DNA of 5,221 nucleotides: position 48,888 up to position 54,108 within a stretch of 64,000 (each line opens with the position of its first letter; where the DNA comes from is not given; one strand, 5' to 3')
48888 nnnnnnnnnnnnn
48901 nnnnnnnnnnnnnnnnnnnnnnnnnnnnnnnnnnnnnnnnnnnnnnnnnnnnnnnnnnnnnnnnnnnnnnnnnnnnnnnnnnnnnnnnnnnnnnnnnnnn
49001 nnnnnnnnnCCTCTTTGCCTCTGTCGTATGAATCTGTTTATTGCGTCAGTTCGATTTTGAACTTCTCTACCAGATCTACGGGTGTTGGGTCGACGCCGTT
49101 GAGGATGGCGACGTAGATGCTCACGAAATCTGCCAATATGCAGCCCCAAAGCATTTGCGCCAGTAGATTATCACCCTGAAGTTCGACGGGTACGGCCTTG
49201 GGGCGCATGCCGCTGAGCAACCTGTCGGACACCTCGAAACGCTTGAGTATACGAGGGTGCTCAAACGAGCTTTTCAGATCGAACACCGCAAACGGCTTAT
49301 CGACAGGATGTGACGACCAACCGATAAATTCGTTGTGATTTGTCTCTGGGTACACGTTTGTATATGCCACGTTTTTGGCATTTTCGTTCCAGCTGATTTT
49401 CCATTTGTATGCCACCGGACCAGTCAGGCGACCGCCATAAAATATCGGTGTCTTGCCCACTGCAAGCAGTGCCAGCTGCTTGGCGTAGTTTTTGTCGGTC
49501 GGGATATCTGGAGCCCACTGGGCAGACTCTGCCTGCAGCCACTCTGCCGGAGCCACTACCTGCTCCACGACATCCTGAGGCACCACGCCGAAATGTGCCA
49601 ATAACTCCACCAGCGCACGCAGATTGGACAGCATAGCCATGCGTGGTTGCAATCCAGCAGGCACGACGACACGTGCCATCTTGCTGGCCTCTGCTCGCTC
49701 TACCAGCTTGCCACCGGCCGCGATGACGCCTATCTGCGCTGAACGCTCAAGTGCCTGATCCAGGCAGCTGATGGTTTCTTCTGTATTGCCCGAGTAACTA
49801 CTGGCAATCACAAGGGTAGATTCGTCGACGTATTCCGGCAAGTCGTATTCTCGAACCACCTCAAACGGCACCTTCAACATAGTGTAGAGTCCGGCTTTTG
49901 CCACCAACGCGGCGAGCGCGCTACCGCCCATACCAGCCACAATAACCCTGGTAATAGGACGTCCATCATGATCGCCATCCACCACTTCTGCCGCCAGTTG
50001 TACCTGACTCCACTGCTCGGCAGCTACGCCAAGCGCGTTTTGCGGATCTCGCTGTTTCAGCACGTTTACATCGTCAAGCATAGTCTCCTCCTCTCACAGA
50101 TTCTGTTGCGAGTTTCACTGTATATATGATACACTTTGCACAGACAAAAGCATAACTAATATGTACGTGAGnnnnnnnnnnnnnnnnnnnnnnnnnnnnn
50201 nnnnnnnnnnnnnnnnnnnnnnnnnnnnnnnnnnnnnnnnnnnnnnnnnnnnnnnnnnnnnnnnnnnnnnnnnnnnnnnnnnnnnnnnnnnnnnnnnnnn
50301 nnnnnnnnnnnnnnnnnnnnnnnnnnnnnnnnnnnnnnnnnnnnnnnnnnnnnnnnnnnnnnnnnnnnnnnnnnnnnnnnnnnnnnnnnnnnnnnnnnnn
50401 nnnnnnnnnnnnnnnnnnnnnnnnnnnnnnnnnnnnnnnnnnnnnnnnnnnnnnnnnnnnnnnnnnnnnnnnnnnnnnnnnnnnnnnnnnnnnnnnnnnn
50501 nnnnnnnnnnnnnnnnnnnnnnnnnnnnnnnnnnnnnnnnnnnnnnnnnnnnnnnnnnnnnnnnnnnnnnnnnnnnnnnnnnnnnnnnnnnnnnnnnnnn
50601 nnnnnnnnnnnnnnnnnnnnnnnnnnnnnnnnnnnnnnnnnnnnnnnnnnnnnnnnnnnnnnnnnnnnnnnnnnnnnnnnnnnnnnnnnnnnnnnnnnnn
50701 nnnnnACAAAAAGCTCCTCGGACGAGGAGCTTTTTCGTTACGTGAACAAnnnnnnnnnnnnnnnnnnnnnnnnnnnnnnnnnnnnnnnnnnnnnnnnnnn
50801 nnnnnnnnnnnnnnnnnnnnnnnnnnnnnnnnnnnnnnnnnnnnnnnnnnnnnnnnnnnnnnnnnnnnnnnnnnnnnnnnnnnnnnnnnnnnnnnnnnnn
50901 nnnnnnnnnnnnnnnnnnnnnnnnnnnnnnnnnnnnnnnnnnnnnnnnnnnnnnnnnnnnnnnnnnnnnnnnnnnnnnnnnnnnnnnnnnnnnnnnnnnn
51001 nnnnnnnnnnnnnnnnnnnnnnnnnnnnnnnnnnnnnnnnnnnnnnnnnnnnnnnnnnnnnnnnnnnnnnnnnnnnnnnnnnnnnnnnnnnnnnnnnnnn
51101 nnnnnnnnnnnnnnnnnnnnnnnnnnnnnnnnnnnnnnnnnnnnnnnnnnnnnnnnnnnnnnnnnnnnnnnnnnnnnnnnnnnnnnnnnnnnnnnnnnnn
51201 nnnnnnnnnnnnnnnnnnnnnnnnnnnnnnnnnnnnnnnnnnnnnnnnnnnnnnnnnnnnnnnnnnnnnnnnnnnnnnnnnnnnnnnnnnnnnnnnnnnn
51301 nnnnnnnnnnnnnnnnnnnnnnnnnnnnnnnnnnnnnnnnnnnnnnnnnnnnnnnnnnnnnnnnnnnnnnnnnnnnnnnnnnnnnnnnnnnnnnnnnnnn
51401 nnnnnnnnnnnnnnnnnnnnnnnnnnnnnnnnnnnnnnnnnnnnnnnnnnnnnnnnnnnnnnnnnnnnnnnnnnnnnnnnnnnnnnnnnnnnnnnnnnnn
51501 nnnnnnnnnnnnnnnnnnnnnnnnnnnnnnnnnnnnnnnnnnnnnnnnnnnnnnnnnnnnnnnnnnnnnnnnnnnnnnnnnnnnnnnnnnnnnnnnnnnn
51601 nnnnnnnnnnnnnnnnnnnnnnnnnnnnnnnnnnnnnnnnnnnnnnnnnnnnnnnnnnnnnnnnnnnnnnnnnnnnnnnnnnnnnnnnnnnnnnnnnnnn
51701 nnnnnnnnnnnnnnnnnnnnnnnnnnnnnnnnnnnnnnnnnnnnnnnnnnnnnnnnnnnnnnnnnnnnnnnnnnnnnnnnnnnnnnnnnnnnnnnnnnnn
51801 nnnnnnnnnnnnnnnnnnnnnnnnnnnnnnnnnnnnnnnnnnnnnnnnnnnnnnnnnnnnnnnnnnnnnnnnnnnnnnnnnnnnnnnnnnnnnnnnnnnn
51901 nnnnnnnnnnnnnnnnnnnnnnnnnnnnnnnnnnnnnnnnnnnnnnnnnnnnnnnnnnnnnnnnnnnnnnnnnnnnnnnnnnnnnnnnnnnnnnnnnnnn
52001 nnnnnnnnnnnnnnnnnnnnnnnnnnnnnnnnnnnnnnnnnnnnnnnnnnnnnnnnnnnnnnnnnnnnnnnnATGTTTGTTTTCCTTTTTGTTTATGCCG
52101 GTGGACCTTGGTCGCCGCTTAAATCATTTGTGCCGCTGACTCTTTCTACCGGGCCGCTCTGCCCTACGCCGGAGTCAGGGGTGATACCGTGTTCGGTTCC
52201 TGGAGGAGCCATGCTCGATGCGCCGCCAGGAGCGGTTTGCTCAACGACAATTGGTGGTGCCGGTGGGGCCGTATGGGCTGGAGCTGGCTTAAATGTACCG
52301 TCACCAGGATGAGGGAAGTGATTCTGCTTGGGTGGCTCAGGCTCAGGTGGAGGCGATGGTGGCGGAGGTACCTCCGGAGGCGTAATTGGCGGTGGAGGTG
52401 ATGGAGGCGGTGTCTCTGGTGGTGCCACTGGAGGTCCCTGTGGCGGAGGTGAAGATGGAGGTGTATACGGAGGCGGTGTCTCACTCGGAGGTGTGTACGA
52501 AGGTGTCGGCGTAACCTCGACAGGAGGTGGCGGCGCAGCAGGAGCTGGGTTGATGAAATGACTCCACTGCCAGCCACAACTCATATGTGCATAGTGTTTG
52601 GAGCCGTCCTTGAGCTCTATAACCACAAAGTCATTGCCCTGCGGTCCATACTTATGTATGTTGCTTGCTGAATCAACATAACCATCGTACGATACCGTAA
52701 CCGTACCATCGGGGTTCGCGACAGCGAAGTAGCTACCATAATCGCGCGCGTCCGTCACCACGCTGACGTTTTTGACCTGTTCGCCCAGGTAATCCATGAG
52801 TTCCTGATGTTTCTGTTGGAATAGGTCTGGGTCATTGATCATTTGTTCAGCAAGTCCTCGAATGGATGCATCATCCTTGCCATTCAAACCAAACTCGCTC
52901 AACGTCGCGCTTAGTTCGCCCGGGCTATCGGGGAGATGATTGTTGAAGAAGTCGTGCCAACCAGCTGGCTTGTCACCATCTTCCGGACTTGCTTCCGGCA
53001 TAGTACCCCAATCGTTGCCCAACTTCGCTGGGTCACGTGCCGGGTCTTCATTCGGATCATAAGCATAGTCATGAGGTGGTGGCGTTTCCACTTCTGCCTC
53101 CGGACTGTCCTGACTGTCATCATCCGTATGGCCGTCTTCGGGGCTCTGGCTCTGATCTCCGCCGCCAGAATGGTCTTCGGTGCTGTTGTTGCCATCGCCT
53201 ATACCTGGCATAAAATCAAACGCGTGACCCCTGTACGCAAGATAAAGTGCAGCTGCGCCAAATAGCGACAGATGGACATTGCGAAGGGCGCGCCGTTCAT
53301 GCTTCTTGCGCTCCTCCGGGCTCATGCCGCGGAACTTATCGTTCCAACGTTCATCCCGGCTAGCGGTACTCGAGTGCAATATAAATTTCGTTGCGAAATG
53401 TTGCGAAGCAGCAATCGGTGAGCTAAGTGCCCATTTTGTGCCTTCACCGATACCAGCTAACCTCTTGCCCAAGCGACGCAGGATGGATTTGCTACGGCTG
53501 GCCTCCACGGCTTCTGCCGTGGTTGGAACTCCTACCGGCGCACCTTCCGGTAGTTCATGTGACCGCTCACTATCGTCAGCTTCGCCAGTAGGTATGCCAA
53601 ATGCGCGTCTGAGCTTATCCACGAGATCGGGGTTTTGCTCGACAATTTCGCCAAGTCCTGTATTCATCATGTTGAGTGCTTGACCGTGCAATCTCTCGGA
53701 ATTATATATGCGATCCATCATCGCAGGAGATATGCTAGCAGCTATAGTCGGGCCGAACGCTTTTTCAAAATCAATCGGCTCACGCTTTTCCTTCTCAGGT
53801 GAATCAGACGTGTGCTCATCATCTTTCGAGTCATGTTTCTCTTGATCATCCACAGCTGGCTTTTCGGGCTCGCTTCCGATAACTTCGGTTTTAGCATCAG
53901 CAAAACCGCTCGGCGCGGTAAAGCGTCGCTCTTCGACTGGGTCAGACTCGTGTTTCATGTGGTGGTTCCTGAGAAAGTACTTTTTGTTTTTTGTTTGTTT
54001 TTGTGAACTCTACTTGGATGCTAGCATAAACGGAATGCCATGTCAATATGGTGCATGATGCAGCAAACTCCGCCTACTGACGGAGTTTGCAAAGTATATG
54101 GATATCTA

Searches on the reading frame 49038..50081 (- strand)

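Call 8: search_protein_families(library=pfam, proteins=[window:49038-50081:-], max_evalue=0.01)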
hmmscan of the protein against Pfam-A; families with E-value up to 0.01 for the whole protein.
window:49038-50081:- (347 aa): 2 families
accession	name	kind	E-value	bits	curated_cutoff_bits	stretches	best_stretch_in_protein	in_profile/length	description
PF10432.14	bact-PGI_C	-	8.4e-40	136.6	24.5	1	197-344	2-150/151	Bacterial phospho-glucose isomerase C-terminal SIS domain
PF01380.27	SIS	-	5.5e-10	39.6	25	1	45-142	7-110/131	SIS domain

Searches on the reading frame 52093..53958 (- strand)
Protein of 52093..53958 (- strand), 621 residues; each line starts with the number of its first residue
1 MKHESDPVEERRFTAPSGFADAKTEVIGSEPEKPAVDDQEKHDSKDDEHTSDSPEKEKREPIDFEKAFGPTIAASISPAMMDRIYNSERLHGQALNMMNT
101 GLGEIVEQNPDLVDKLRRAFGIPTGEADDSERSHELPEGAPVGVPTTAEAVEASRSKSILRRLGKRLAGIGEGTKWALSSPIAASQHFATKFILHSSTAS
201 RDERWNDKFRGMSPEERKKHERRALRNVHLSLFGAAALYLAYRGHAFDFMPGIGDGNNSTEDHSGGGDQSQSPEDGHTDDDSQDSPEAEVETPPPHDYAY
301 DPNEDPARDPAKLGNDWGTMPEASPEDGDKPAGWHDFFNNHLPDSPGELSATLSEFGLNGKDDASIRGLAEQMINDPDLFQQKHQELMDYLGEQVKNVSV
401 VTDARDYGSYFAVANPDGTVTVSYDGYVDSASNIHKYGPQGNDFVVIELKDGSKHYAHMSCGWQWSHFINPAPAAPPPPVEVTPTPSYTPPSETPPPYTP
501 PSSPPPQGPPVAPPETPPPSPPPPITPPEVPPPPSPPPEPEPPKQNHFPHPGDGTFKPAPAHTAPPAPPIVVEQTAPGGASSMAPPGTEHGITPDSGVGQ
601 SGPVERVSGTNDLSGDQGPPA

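Call 84: search_protein_families(library=pfam, proteins=[window:52093-53958:-], max_evalue=0.001)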
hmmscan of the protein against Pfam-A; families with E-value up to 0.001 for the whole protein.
window:52093-53958:- (621 aa): 1 family
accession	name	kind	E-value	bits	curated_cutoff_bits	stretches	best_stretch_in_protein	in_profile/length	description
PF10642.14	Tom5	-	0.00012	22.5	26.1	1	212-241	8-37/46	Mitochondrial import receptor subunit or translocase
